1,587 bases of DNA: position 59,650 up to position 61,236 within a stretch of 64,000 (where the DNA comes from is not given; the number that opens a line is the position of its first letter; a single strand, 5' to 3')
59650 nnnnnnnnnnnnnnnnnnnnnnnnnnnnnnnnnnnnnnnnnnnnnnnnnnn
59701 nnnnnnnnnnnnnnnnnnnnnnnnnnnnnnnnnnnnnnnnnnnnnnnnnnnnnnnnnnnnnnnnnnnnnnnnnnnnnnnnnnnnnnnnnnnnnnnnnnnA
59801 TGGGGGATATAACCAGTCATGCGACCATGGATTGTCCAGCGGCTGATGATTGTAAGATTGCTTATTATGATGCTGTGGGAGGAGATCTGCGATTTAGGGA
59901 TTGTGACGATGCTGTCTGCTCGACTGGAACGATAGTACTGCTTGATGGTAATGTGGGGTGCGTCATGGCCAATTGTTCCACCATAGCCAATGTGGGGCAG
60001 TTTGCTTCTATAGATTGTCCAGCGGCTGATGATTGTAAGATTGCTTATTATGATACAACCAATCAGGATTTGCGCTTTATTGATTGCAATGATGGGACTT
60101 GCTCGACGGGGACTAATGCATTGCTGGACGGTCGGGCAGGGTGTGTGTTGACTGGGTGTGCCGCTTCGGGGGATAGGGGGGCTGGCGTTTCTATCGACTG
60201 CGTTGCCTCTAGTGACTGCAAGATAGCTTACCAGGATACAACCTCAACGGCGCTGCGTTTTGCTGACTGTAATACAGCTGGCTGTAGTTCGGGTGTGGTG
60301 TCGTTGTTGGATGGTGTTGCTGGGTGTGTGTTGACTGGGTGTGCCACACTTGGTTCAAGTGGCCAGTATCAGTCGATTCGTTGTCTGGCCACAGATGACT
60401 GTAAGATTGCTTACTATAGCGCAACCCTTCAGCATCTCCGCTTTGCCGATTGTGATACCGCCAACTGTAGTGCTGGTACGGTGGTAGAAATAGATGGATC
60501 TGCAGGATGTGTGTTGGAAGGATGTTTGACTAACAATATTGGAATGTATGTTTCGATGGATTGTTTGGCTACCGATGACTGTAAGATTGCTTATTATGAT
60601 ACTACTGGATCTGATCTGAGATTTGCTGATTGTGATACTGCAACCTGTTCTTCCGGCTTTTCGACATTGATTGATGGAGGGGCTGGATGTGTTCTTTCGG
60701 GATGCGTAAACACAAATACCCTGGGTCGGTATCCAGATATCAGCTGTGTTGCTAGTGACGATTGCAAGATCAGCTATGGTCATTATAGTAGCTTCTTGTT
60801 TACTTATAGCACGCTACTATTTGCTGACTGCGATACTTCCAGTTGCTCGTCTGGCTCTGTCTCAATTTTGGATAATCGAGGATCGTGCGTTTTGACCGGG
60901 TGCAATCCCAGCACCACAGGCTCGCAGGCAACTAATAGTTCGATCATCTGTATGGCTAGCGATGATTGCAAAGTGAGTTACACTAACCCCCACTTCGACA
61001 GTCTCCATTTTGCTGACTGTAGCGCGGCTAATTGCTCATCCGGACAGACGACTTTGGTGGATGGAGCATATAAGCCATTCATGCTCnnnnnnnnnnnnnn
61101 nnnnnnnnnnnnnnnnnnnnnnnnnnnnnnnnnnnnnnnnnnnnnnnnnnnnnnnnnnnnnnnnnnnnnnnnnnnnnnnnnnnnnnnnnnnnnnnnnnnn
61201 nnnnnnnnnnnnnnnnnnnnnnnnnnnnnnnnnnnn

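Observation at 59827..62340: Fourteen tandem ~60 aa six-cysteine repeats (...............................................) in a 1625 aa secreted protein: an unrecognised Cys-rich repeat module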

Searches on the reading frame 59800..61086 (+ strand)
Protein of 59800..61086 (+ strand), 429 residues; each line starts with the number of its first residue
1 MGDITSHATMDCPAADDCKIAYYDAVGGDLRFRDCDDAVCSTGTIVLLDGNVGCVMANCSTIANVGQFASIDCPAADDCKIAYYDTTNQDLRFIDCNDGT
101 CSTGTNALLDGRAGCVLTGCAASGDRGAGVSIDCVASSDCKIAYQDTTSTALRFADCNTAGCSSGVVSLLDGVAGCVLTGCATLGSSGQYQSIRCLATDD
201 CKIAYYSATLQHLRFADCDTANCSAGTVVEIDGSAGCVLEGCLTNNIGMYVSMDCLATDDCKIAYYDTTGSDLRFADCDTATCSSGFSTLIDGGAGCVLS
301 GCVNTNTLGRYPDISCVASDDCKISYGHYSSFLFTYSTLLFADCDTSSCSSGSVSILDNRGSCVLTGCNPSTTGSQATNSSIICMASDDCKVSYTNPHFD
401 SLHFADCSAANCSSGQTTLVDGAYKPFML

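Call 22: search_solved_structures(query=A2, max_evalue=10)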
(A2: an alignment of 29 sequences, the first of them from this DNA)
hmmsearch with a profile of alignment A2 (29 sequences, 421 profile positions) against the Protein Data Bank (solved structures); distinct sequences matched with E-value up to 10: 2.
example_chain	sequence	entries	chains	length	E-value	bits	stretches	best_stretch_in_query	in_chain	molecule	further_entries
1roe_A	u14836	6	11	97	0.01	17.7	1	216-268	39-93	FERREDOXIN | Ferredoxin-1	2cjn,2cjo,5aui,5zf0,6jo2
6khi_1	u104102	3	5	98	0.011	17.6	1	216-268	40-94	Ferredoxin-1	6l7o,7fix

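Call 31: predict_structure(alignment_id=A2)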
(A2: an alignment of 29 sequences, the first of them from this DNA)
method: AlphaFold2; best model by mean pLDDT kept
length: 429 residues; sequences in the alignment: 29
mean_pLDDT: 91.9   pTM: 0.92
mean pLDDT of the five models: 91.9, 91.3, 91.2, 90.7, 90.4
residues with pLDDT >= 90: 347; 70-90: 57; 50-70: 17; < 50: 8
segments of 3 or more residues with pLDDT < 50: 1-4, 427-429
pLDDT, mean of each block of 10 residues (from residue 1): 65 97 92 96 96 95 92 97 96 97 97 97 91 97 96 97 97 96 92 98 96 97 97 92 88 98 95 96 97 95 85 97 92 76 97 90 79 66 97 88 94 94 61
secondary structure, 60 per line:
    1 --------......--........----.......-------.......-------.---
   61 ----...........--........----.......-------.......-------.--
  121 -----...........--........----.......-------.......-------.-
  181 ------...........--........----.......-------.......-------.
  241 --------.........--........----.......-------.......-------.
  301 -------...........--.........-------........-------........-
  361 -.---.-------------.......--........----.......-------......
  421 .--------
elements in order: E9-14 E17-24 E29-35 E43-49 E65-75 E78-85 E90-96 E104-110 E126-136 E139-146 E151-157 E165-171 E187-197 E200-207 E212-218 E226-232 E249-257 E260-267 E272-278 E286-292 E308-318 E321-329 E337-344 E352-359 E380-386 E389-396 E401-407 E415-421

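Call 34: fold_search(model_id=the predicted structure, library=pdb)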
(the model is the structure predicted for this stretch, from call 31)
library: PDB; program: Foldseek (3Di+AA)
matches with E <= 10: 583; with E <= 0.001: 215
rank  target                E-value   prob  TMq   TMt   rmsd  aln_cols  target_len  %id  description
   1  6fhx_A                2.6e-11  1.00  0.61  0.75   4.5       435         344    9  Photorhabdus asymbiotica lectin (PHL) in complex with synthetic C-fucoside (released 2019-01-30)
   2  8q82_A                1.2e-10  1.00  0.60  0.75   4.6       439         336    8  Photorhabdus laumondii lectin PLL4 in complex with alpha-methyl-fucoside (released 2025-03-05)
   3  6flu_A                1.3e-10  1.00  0.59  0.72   5.0       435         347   10  Photorhabdus asymbiotica lectin (PHL) in complex with synthetic C-fucoside (released 2019-02-06)
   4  5mxg_A                2.4e-10  1.00  0.62  0.76   4.9       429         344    8  Photorhabdus asymbiotica lectin (PHL) in complex with blood group H trisaccharide (released 2017-08-09)
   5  6fhy_A                2.9e-10  1.00  0.59  0.72   4.9       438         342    9  Photorhabdus asymbiotica lectin (PHL) in complex with synthetic C-fucoside (released 2019-01-30)
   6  8q83_D                4.5e-10  1.00  0.63  0.77   4.3       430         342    7  Photorhabdus laumondii lectin PLL5 in complex with alpha-methyl-fucoside (released 2025-03-05)
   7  8q81                  5.9e-10  1.00  0.59  0.72   5.1       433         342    8  Photorhabdus laumondii lectin PLL3 in complex with alpha-methyl-fucoside (released 2025-03-05)
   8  8q83_C                6.6e-10  1.00  0.63  0.78   4.5       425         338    7  Photorhabdus laumondii lectin PLL5 in complex with alpha-methyl-fucoside (released 2025-03-05)
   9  6rg2_A                7.3e-10  1.00  0.60  0.73   5.6       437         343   10  Photorhabdus laumondii lectin PLL2 in complex with 3-O-methyl-D-glucose (released 2020-07-01)
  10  8q83_B                9.6e-10  1.00  0.62  0.75   4.5       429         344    6  Photorhabdus laumondii lectin PLL5 in complex with alpha-methyl-fucoside (released 2025-03-05)
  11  5mxf                  1.2e-09  1.00  0.62  0.75   4.5       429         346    9  Photorhabdus asymbiotica lectin (PHL) in complex with alpha-methyl fucoside (released 2017-08-09)
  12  5mxh                  1.7e-09  1.00  0.60  0.73   5.2       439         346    9  Photorhabdus asymbiotica lectin (PHL) in complex with D-galactose (released 2017-08-09)
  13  6rgr                  1.9e-09  1.00  0.59  0.73   5.2       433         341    8  Photorhabdus asymbiotica lectin PHL in complex with L-rhamnose (released 2020-07-01)
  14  5mxe                  2.3e-09  1.00  0.63  0.76   4.6       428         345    9  Photorhabdus asymbiotica lectin (PHL) in free form (released 2017-08-09)
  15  3h6j                  4.0e-09  1.00  0.47  0.46   7.9       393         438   10  Crystal structure of a putative neuraminidase from Pseudomonas aeruginosa (released 2009-05-12)
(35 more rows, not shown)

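Call 40: search_protein_representatives(alignment_id=A2)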
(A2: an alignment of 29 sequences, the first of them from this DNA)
Query: 29 sequences, 421 profile positions. Proteins with E-value up to 0.001 (for the whole library): 4020; up to 1e-10: 2145; up to 1e-30: 394. The best 150 are listed.
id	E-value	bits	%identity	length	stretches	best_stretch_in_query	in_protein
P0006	2.0e-291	982.0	-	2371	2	2-419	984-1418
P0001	5.0e-289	974.1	-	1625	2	3-417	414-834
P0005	1.4e-274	926.5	-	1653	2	2-409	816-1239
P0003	2.2e-273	922.6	-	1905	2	2-415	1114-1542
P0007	1.0e-272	920.4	-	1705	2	2-417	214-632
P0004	5.7e-256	865.2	-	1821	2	2-419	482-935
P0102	3.7e-219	743.9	-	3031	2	2-413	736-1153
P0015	1.2e-185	633.5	-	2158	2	3-419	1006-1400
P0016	2.0e-180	616.3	-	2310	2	4-413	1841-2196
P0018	3.7e-175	599.0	-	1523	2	6-419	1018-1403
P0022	1.3e-156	537.9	-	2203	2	7-419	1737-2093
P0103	4.3e-156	536.2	-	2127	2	9-390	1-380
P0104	2.1e-153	527.4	-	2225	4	4-406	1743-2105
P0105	1.1e-148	511.7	-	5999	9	18-406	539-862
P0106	2.1e-148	510.9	-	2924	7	17-412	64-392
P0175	8.0e-56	205.9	-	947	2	52-355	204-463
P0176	1.8e-55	204.7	-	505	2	54-356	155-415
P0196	4.2e-50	187.0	-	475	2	54-355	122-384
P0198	6.7e-50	186.3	-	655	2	60-408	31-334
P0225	1.4e-45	172.1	-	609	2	54-357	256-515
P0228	5.4e-45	170.2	-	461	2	19-369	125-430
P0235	2.9e-44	167.8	-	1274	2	80-368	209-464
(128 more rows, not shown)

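Call 65: search_protein_families(library=pfam, proteins=[P0228, P0176, P0196, P0225, P0198, P0175, P0235], max_evalue=1)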
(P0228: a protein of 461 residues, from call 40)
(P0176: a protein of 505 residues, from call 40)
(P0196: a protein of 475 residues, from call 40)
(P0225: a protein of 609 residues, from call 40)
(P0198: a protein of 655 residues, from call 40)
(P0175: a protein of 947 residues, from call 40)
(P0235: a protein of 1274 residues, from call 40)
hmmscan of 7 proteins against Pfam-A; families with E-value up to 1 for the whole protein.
P0228 (461 aa): 5 families
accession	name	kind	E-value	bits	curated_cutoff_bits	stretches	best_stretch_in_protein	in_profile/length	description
PF15892.11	BNR_4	-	1.9e-10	41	27.3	0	50-88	217-254/272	BNR repeat-containing family member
PF09151.16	DUF1936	-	0.0064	16.6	25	0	234-247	17-30/34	Domain of unknown function (DUF1936)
PF08072.16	BDHCT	-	0.039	14.4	25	0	133-142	18-27/41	BDHCT (NUC031) domain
PF09176.16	Mpt_N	-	0.23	12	27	0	114-138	5-29/81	Methylene-tetrahydromethanopterin dehydrogenase, N-terminal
PF24032.1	YQBQ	-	0.43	10.4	27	0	68-102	228-262/294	YQBQ-like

P0176 (505 aa): 4 families
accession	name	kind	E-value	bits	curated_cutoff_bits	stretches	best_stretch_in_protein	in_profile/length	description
PF24029.1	DUF7340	-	1.2e-05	25.4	27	0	251-278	11-38/62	Domain of unknown function (DUF7340)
PF22517.1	Mcm-like_N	-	0.00071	20.2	26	0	418-461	23-66/82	Mcm-like, N-terminal domain, archaea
PF00208.27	ELFV_dehydrog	-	0.048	13.8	23.4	0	364-389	40-65/241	Glutamate/Leucine/Phenylalanine/Valine dehydrogenase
PF18914.6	DUF5666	-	0.12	13.1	27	1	51-103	10-59/60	Domain of unknown function (DUF5666)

P0196 (475 aa): 6 families
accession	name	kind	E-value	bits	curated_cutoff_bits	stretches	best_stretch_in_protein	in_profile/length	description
PF15629.11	Perm-CXXC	-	0.00086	20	23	0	315-328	13-26/32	Permuted single zf-CXXC unit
PF25638.1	DUF5983_N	-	0.0022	18.1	27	0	265-285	31-51/56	Family of unknown function (DUF5983) N-terminal domain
PF18564.7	Glyco_hydro_5_C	-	0.0046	17.8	22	0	243-276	6-41/87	Glycoside hydrolase family 5 C-terminal domain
PF18842.6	LPD26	-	0.0051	17.3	27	0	280-299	36-55/62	Large polyvalent protein associated domain 26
PF04798.17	Baculo_19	-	0.07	13.3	25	0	329-372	82-125/143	Baculovirus 19 kDa protein conserved region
PF02878.22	PGM_PMM_I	-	0.09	12.9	22.5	0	180-256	10-88/138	Phosphoglucomutase/phosphomannomutase, alpha/beta/alpha domain I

P0225 (609 aa): 3 families
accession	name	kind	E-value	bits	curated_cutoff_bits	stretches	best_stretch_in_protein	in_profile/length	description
PF09151.16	DUF1936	-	4.8e-07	29.9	25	0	289-302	17-30/34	Domain of unknown function (DUF1936)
PF16221.11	HTH_47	-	0.0024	17.8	27.1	0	529-552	37-60/78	winged helix-turn-helix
PF18938.6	aRib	-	0.027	14.7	27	0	519-542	39-62/71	Atypical Rib domain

P0198 (655 aa): 5 families
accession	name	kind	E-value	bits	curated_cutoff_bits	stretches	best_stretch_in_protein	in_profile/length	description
PF19078.6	Big_12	-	5.4e-08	33.4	27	1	386-479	1-93/102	Bacterial Ig-like domain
PF14982.11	UPF0731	-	6.5e-07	29.9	27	0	323-351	42-70/78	UPF0731 family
PF02494.22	HYR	-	0.00013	22.7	21.7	1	491-568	3-81/81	HYR domain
PF15892.11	BNR_4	-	0.00065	19.6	27.3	0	350-379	227-256/272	BNR repeat-containing family member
PF05323.17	Pox_A21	-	0.13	13.3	25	0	187-226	54-93/111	Poxvirus A21 Protein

P0175 (947 aa): 1 family
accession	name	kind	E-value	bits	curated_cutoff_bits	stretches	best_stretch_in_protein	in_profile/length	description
PF02748.20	PyrI_C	-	6.8e-07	29.5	23.4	0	294-313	5-23/48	Aspartate carbamoyltransferase regulatory chain, metal binding domain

P0235 (1274 aa): 9 families
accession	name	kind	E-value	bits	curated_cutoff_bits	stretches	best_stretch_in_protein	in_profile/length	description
PF00630.25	Filamin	-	9.8e-09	36.4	26.9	1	546-622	14-88/93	Filamin/ABP280 repeat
PF09134.16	Invasin_D3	-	6.4e-08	33.4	33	1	540-623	3-89/98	Invasin, domain 3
PF13715.12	CarbopepD_reg_2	-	1.8e-05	25.1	32.2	2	1225-1271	26-73/88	CarboxypepD_reg-like domain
PF23194.1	NOMO_5th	-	0.0026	18.6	27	0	1053-1095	21-63/89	NOMO fifth transthyretin-like domain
PF04606.18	Ogr_Delta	-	0.0099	16.2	26.3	0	321-332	25-36/47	Ogr/Delta-like zinc finger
PF19110.5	DUF5797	-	0.01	16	25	1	684-756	57-132/163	Family of unknown function (DUF5797)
PF02369.22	Big_1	-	0.019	15.5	34.9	1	554-621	18-85/93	Bacterial Ig-like domain (group 1)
PF18565.7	Glyco_hydro2_C5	-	0.049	13.9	32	1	555-640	18-95/103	Glycoside hydrolase family 2 C-terminal domain 5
PF09561.16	RE_HpaII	-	0.2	11.4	25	0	679-776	37-127/359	HpaII restriction endonuclease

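Call 66: search_solved_structures(query=P0228, max_evalue=10)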
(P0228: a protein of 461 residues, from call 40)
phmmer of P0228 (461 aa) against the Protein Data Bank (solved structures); distinct sequences matched with E-value up to 10: 2.
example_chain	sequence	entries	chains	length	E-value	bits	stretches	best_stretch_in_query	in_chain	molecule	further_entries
1b05_A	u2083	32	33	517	0.27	13.3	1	167-234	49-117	PERIPLASMIC OLIGOPEPTIDE-BINDING PROTEIN | PROTEIN (OLIGO-PEPTIDE BINDING PROTEIN) | PERIPLASMIC OLIGO-PEPTIDE BINDING PROTEIN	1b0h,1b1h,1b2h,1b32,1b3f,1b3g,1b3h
3fb3_A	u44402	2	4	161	0.55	12.3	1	382-460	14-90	N-acetyltransferase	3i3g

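Call 67: search_protein_families(library=ncbifam, proteins=[P0228, P0176, P0196, P0225, P0198, P0175, P0235], max_evalue=1)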
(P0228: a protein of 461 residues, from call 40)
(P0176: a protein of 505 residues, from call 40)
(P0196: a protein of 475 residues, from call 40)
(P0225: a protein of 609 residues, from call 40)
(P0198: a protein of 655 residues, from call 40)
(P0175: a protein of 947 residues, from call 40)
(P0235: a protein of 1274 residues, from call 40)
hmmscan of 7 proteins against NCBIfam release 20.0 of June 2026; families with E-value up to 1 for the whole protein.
P0228 (461 aa): 3 families
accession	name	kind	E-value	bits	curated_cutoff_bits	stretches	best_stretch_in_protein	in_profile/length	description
NF007410.2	PRK09946.1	equivalog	1.3e-05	25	300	0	364-401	215-252/269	protein YdhT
NF007360.0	PRK09856.1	equivalog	0.013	15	305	0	70-98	189-217/276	fructoselysine 3-epimerase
NF045809.1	seleno_TsoX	equivalog_domain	0.26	11.6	52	0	185-200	2-17/82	HSGNPxU motif (seleno)protein TsoX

P0176 (505 aa): 0 families

P0196 (475 aa): 6 families
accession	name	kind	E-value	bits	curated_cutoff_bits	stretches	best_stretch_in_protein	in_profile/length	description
NF041783.2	mnquin_red_QrcB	equivalog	0.0014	16.8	440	0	202-227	198-223/695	menaquinone reductase molybdopterin-binding-like subunit QrcB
NF047446.1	barrel_OmpL47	domain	0.0023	18.3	40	0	173-191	48-66/68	OmpL47-type beta-barrel domain-containing protein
NF007410.2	PRK09946.1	equivalog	0.012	15.2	300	1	386-421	215-250/269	protein YdhT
NF033431.1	cinnamycin_RiPP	subfamily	0.028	15.1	35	0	148-175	47-75/81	cinnamycin family lantibiotic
NF007346.1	PRK09836.1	equivalog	0.052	13.3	420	0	334-369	10-44/227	copper/silver response regulator transcription factor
NF006970.0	PRK09441.1-3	equivalog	0.21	10.2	516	0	239-261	340-362/466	alpha-amylase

P0225 (609 aa): 2 families
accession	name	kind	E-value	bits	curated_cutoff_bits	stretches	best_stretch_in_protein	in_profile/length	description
NF007241.0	PRK09678.1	equivalog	0.0016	18.9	116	0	395-408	28-41/72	DNA-binding transcriptional regulator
NF053627.1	BnzsclthlBbsAGT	equivalog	0.0059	16.6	250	0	343-434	51-140/145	benzoylsuccinyl-CoA thiolase subunit BbsA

P0198 (655 aa): 3 families
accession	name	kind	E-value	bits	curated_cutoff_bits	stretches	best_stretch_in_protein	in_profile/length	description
NF009733.0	PRK13256.1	equivalog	0.028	14.2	429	0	203-237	75-109/226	thiopurine S-methyltransferase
NF052230.1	T9SS_PorE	exception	0.29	9.3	600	0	108-153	366-411/648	PorE family type IX secretion system protein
NF003332.0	PRK04342.1-1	equivalog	0.35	9.8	538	0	155-199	149-193/363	DNA topoisomerase IV subunit A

P0175 (947 aa): 1 family
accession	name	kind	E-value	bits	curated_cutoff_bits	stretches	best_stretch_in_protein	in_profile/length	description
NF041539.1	choice_anch_R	domain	2.1e-07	31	30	1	555-686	14-144/155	choice-of-anchor R domain-containing protein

P0235 (1274 aa): 2 families
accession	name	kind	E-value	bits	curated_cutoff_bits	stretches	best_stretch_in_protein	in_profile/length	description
NF040604.2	HacB_Meth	equivalog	0.083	12.7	230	0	203-226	84-107/159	homoaconitase small subunit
NF007241.0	PRK09678.1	equivalog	0.11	13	116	0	156-186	12-42/72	DNA-binding transcriptional regulator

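Call 74: find_homologous_proteins(query=A2, max_evalue=1e-10)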
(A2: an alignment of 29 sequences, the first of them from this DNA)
Query A2 (29 sequences) (429 aa, profile of the alignment): 85 proteins with E <= 1e-10 among 8000 candidates.
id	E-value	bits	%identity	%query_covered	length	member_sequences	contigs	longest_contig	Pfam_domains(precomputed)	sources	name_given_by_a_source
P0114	4.9e-118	413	41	83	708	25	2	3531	-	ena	-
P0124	1.6e-90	322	43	75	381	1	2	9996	-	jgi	-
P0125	9.1e-87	309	33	95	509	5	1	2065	PF25454.2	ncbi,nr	ncbi:MAG: hypothetical protein QF535_10300, partial [Anaerolineales bacterium]|nr:hypothetical prote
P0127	7.5e-84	300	34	96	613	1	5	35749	-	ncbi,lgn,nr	ncbi:type II secretion system protein [Candidatus Curtissbacteria bacterium]|nr:type II secretion sy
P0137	1.4e-78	282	35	96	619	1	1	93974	-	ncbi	-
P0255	7.7e-75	270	35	81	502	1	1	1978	PF07963.18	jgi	-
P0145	1.7e-72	262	33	93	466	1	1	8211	-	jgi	jgi:hypothetical protein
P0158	7.4e-62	227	29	96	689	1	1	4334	-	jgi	jgi:hypothetical protein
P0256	5.8e-61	224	32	82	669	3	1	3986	-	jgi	-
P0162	8.0e-59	217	32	96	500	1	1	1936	-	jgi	jgi:hypothetical protein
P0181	3.2e-53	199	30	82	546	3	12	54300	-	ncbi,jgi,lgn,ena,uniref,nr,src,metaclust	ncbi:hypothetical protein A3A60_00555 [Candidatus Curtissbacteria bacterium RIFCSPLOWO2_01_FULL_42_2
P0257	4.8e-50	189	28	80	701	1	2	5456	PF13540.13,PF15892.12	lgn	-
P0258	2.0e-49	186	41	48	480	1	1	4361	-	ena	-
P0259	5.4e-49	185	27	66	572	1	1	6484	PF09151.17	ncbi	-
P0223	4.1e-45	172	28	84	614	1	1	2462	PF15892.12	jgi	jgi:hypothetical protein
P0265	1.1e-35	141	24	66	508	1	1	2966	PF15892.12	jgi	jgi:hypothetical protein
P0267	3.3e-31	126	27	68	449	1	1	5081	PF15892.12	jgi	jgi:hypothetical protein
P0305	4.7e-14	70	30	51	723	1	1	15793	PF20773.6,PF18998.7,PF15892.12,PF21471.4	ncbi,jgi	jgi:hypothetical protein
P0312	1.3e-12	65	23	72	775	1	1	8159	PF15892.12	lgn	-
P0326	3.0e-11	61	27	63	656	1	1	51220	PF26182.1,PF15892.12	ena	-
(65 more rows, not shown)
